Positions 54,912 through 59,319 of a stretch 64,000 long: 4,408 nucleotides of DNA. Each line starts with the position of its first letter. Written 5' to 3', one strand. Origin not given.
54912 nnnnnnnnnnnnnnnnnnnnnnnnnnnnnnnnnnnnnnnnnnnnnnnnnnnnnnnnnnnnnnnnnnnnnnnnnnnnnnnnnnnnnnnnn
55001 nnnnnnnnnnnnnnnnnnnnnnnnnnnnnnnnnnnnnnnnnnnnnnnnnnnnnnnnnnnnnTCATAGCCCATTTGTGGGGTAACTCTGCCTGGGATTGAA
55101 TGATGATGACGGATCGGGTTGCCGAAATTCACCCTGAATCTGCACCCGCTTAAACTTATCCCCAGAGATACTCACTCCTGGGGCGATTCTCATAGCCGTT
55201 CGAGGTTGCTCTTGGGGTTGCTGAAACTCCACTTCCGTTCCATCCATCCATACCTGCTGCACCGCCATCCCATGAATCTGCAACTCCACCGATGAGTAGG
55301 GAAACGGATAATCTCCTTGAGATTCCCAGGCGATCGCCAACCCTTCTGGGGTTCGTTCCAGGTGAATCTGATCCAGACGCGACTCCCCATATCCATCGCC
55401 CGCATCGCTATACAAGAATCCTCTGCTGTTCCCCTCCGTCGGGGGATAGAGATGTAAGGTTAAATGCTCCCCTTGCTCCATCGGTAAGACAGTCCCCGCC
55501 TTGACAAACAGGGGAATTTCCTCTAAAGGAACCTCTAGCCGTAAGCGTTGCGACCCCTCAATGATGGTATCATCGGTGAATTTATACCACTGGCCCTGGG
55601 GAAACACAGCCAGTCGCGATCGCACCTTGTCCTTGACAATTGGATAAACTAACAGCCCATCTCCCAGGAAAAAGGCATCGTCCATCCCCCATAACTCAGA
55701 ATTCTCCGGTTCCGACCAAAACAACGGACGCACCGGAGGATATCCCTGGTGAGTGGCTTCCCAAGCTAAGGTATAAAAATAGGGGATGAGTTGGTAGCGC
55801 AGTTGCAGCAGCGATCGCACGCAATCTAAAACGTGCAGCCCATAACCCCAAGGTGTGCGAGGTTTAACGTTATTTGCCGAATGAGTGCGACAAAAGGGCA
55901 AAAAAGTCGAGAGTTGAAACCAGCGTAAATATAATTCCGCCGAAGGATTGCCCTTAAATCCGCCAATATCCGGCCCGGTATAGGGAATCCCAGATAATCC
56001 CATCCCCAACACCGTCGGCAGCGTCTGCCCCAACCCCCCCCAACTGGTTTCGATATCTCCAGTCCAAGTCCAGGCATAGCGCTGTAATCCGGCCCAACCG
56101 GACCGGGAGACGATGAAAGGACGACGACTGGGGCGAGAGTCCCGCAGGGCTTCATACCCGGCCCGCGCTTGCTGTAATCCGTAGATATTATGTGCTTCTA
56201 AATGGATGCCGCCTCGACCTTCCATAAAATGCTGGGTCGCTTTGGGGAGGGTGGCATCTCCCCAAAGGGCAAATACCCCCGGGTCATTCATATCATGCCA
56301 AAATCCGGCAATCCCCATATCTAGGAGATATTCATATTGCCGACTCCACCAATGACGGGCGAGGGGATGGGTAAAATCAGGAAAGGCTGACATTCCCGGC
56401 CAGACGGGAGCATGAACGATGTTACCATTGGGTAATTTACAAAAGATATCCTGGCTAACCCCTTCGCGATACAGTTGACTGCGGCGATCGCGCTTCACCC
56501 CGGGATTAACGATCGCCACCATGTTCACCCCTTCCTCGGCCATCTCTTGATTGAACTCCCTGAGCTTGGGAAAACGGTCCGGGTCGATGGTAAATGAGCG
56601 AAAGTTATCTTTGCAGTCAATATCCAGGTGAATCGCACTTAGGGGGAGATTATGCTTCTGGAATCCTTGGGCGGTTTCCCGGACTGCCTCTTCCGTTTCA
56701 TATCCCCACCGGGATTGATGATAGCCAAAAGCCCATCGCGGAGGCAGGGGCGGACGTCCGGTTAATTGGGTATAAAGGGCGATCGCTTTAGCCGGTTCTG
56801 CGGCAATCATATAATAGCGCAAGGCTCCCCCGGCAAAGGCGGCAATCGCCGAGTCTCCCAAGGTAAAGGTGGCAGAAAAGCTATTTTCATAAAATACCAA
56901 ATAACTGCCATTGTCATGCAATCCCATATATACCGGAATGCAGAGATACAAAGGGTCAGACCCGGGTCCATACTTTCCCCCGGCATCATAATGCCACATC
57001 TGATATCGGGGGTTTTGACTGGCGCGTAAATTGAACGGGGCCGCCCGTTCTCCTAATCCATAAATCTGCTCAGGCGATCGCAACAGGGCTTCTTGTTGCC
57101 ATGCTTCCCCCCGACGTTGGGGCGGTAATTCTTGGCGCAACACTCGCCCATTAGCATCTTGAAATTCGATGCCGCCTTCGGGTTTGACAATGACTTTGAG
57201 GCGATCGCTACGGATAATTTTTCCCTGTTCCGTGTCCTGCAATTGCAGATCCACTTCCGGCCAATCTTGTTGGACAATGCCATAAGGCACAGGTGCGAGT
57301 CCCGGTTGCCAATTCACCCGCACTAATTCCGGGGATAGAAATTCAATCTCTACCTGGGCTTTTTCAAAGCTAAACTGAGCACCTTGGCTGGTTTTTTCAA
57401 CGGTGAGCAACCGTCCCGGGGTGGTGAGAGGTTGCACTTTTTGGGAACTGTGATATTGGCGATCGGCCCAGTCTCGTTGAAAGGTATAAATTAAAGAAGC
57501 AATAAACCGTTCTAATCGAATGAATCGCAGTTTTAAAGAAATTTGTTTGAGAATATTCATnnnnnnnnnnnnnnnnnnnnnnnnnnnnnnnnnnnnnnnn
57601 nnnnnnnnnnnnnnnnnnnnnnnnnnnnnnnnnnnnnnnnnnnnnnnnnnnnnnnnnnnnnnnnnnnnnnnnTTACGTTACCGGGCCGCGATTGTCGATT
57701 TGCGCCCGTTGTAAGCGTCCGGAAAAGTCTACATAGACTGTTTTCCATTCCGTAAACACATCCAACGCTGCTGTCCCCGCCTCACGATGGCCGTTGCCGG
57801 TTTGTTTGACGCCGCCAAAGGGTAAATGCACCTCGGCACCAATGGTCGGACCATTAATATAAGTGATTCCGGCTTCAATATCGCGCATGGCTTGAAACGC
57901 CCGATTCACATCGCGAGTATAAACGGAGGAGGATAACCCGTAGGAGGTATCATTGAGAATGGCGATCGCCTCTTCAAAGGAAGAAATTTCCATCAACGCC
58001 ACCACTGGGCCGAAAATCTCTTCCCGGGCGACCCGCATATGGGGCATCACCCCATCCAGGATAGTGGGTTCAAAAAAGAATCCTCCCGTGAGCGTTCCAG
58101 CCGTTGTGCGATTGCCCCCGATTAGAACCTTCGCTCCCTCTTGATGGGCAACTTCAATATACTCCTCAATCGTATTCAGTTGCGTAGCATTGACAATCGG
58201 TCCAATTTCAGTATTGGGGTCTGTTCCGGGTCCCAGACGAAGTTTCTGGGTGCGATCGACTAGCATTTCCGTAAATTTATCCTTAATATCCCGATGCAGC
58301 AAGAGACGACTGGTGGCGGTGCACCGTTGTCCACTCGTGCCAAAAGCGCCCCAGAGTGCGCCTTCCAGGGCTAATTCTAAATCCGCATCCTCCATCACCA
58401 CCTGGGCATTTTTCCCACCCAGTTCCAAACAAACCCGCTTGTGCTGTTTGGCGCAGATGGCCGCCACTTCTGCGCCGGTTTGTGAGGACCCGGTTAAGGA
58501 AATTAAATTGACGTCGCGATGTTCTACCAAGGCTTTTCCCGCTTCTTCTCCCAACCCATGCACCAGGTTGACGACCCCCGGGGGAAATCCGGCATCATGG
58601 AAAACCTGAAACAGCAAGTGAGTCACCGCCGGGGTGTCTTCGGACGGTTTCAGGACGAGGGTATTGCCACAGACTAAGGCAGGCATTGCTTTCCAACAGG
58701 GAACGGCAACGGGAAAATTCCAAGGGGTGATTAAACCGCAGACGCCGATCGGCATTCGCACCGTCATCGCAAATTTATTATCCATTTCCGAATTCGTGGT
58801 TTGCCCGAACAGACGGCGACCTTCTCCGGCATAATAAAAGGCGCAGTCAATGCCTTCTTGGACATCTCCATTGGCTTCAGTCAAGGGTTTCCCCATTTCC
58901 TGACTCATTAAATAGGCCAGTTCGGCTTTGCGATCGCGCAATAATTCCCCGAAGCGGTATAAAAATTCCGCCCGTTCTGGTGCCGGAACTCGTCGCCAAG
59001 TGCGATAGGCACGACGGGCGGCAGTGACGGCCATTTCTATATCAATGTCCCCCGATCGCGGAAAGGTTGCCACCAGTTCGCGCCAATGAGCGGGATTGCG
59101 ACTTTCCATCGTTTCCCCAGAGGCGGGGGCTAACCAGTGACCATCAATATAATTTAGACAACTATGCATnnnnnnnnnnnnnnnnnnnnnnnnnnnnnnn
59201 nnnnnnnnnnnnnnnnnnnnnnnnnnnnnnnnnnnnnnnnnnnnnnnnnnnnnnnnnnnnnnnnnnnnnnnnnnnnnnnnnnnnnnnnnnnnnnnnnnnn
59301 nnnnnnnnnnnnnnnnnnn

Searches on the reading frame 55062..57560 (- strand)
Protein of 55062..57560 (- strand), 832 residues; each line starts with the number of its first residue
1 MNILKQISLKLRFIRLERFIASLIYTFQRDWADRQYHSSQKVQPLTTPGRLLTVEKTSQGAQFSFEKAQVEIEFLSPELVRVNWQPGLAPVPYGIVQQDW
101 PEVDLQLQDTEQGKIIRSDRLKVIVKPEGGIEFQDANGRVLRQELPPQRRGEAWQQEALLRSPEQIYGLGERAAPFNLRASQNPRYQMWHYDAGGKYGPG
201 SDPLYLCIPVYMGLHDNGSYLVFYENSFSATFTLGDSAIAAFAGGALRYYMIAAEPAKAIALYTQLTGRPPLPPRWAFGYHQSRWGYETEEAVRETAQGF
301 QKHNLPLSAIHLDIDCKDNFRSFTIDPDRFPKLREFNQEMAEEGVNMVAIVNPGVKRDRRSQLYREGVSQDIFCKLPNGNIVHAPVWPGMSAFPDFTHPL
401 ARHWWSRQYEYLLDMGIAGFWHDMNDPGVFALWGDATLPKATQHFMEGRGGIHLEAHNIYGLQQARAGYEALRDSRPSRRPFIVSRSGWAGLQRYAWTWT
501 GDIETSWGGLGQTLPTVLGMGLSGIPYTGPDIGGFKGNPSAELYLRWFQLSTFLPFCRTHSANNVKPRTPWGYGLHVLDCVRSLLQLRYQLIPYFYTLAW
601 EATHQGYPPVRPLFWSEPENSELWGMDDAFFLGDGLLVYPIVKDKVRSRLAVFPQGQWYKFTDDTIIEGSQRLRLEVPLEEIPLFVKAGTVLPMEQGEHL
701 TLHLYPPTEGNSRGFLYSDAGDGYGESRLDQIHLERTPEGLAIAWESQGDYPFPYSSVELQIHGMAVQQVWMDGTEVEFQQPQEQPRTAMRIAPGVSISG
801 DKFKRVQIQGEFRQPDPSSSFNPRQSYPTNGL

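Call 5: search_protein_families(library=pfam, proteins=[window:55062-57560:-], max_evalue=0.01)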
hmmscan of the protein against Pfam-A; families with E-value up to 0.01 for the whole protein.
window:55062-57560:- (832 aa): 3 families
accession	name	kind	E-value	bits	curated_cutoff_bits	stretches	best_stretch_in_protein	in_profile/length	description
PF01055.32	Glyco_hydro_31_2nd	-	2.2e-115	386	23.5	1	270-598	1-328/328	Glycosyl hydrolases family 31 TIM-barrel domain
PF21365.3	Glyco_hydro_31_3rd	-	1e-22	80.8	24.4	1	606-692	1-87/87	Glycosyl hydrolase family 31 C-terminal domain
PF13802.12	Gal_mutarotas_2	-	2.3e-22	80.6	27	1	70-232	2-183/184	Glycosyl hydrolase 31 N-terminal galactose mutarotase-like domain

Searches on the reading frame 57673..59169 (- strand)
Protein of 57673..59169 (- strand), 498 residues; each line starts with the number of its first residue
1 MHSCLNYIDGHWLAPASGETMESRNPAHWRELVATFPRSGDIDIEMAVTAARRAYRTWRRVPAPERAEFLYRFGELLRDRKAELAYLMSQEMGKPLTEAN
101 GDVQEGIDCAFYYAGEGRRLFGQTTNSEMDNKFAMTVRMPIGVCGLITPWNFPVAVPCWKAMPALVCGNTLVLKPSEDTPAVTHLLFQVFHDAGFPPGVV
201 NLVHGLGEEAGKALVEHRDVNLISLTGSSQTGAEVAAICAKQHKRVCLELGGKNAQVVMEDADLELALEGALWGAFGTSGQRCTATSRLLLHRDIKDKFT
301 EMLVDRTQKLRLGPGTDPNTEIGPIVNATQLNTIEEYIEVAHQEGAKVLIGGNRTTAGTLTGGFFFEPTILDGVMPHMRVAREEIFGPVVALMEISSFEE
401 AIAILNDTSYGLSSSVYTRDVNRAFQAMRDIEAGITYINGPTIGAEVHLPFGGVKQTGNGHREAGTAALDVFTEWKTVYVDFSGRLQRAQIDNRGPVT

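Call 67: search_protein_families(library=pfam, proteins=[window:57673-59169:-], max_evalue=0.00001)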
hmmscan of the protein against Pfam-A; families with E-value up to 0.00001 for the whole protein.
window:57673-59169:- (498 aa): 1 family
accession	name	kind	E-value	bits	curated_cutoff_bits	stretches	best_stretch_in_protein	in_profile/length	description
PF00171.27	Aldedh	-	3.5e-174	580.1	23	1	12-478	1-461/461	Aldehyde dehydrogenase family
